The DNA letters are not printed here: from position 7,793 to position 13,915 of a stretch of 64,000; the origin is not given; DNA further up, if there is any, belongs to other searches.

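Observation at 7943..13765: Single-gene 1,940-aa transglutaminase-like / DUF4011 / SF1 helicase / REase-like / DUF3320 protein: candidate stand-alone nucleic-acid surveillance or defence module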

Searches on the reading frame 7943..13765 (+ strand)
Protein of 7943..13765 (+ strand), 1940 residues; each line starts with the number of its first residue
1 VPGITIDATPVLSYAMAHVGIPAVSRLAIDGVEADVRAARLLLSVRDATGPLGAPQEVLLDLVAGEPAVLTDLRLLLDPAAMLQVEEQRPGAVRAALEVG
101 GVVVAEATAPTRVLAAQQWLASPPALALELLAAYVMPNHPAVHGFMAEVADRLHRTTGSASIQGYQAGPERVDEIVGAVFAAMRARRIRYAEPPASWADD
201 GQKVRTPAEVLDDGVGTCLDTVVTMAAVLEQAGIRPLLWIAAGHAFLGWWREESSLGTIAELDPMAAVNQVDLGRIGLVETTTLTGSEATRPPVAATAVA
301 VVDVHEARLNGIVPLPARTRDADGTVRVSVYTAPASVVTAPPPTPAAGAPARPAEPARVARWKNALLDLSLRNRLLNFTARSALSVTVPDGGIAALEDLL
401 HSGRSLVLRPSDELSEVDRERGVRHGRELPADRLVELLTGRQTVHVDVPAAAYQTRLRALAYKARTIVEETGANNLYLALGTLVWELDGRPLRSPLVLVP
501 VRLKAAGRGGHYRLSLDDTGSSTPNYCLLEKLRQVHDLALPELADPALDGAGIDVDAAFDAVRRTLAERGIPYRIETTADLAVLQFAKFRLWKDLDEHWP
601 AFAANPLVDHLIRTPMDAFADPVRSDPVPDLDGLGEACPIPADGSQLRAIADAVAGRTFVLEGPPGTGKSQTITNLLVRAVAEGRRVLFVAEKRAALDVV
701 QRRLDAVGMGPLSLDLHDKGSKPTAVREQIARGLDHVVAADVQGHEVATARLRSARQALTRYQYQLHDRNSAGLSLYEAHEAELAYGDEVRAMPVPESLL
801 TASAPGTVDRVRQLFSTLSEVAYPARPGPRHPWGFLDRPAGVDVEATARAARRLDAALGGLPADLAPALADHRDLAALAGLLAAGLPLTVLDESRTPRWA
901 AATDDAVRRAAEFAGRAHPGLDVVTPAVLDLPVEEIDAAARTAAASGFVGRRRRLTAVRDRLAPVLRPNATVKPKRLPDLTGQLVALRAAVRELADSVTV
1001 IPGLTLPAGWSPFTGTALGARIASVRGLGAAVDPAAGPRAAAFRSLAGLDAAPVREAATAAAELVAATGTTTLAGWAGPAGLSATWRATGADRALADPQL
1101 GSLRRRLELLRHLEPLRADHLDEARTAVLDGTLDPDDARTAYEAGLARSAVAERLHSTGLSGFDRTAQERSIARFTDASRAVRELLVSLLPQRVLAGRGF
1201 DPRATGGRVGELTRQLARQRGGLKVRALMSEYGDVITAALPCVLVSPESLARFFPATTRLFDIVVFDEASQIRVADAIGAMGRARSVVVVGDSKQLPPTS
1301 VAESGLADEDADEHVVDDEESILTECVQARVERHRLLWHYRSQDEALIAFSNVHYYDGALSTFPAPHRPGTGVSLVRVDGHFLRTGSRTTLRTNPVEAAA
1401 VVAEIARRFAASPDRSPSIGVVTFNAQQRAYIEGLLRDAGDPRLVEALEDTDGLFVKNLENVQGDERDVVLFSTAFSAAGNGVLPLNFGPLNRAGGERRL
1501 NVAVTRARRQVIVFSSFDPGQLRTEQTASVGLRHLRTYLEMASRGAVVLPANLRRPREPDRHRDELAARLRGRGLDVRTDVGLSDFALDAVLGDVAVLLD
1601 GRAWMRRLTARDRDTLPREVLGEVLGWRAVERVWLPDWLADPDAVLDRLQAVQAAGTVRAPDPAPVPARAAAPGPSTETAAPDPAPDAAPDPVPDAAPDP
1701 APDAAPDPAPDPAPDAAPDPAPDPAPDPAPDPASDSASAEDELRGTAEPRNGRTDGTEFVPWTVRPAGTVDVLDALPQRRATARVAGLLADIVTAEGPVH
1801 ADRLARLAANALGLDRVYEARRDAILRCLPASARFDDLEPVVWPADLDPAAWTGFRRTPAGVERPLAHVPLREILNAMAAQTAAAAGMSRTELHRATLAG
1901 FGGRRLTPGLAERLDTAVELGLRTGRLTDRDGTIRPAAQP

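Call 4: search_protein_families(library=pfam, proteins=[window:7943-13765:+], max_evalue=0.1)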
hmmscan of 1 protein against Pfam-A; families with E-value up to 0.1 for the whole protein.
window:7943-13765:+ (1940 aa): 13 families
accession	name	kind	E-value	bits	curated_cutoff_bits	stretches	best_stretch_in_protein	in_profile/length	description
PF13195.11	DUF4011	-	3.9e-35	121.6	22.2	1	366-532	2-158/158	Protein of unknown function (DUF4011)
PF13086.12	AAA_11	-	1.1e-16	61.8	27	2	643-726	3-87/257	AAA domain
PF13087.12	AAA_12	-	1.3e-16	61.2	27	1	1320-1515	3-192/195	AAA domain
PF18741.7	MTES_1575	-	2.9e-10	40.5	38.2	1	1564-1650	3-93/96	REase_MTES_1575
PF13604.12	AAA_30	-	1.5e-08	35.1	27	1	644-706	4-68/191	AAA domain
PF13245.12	AAA_19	-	6e-08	33.4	25.1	1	646-703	1-60/134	AAA domain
PF11784.13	DUF3320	-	1.3e-06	28.7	25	1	1775-1817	2-44/50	Protein of unknown function (DUF3320)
PF00270.35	DEAD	-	0.0015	18.7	26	1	646-739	4-100/167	DEAD/DEAH box helicase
PF09848.15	SLFN-g3_helicase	-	0.0027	17.5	24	1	658-706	3-53/354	Schlafen group 3, DNA/RNA helicase domain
PF01443.25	Viral_helicase1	-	0.0052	17.1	21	0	1255-1302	52-103/228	Viral superfamily 1 RNA helicase core domain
PF13401.12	AAA_22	-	0.016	16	27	1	659-780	8-94/130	AAA domain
PF25199.1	nSTAND_NTPase5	-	0.044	14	34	0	655-697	40-83/145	Novel STAND NTPase 5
PF01695.23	IstB_IS21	-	0.066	13.1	24.1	0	658-693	94-129/238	IstB-like ATP binding protein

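Call 5: search_protein_families(library=padloc, proteins=[window:7943-13765:+], max_evalue=0.01)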
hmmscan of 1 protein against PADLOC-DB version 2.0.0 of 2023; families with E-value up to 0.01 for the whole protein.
window:7943-13765:+ (1940 aa): 8 families
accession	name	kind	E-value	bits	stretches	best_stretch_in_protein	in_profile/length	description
PDLC05009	PDC-S37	-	2.7e-244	812.3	2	1097-1934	775-1544/1550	-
PDLC02194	Hhe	-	7.5e-110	366.2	2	1093-1647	1209-1774/1911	-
PDLC03920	MkoA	-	6.1e-30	102.3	2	1260-1533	791-1091/1112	-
PDLC03924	MkoC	-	6.2e-24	82.2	1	1258-1519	668-946/1136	-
PDLC03921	MkoA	-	1.6e-11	40.6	1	1259-1302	1295-1338/1607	-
PDLC04140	mad8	-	2.8e-05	21.8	1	648-820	18-148/314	mads_8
PDLC05065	PDC-S68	-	0.0083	11.9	0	1261-1298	704-744/1221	-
PDLC05064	PDC-S68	-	0.0095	11.6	0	653-698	697-743/1273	-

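Call 6: search_protein_families(library=ncbifam, proteins=[window:7943-13765:+], max_evalue=0.01)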
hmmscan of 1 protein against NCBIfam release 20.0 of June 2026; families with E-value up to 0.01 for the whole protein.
window:7943-13765:+ (1940 aa): 7 families
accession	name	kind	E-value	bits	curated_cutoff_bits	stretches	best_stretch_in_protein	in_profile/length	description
NF058533.1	antiphage_ProA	equivalog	0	1601.8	1500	1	13-1905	1-1903/1903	anti-phage protein ProA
NF042953.1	Hhe_antiphage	equivalog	9.2e-167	557.1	2000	2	1071-1649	1088-1676/1797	DUF4011 domain-containing anti-phage protein Hhe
TIGR00376.1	TIGR00376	hypoth_equivalog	1.1e-27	96.8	348.9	3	643-705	160-223/639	IGHMBP2 family helicase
NF040671.1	PLuB_AAA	exception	3.5e-20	71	999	2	1259-1516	961-1231/1256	PLuB system helicase-like protein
TIGR01448.2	helicase_RecD2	equivalog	6.5e-06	24.6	500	1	639-690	314-365/713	SF1B family DNA helicase RecD2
TIGR01447.1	recD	equivalog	0.0038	15.8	310.15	0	648-680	155-187/597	exodeoxyribonuclease V subunit alpha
NF005098.0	PRK06526.1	subfamily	0.0046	16.4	296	1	654-716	106-165/266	transposase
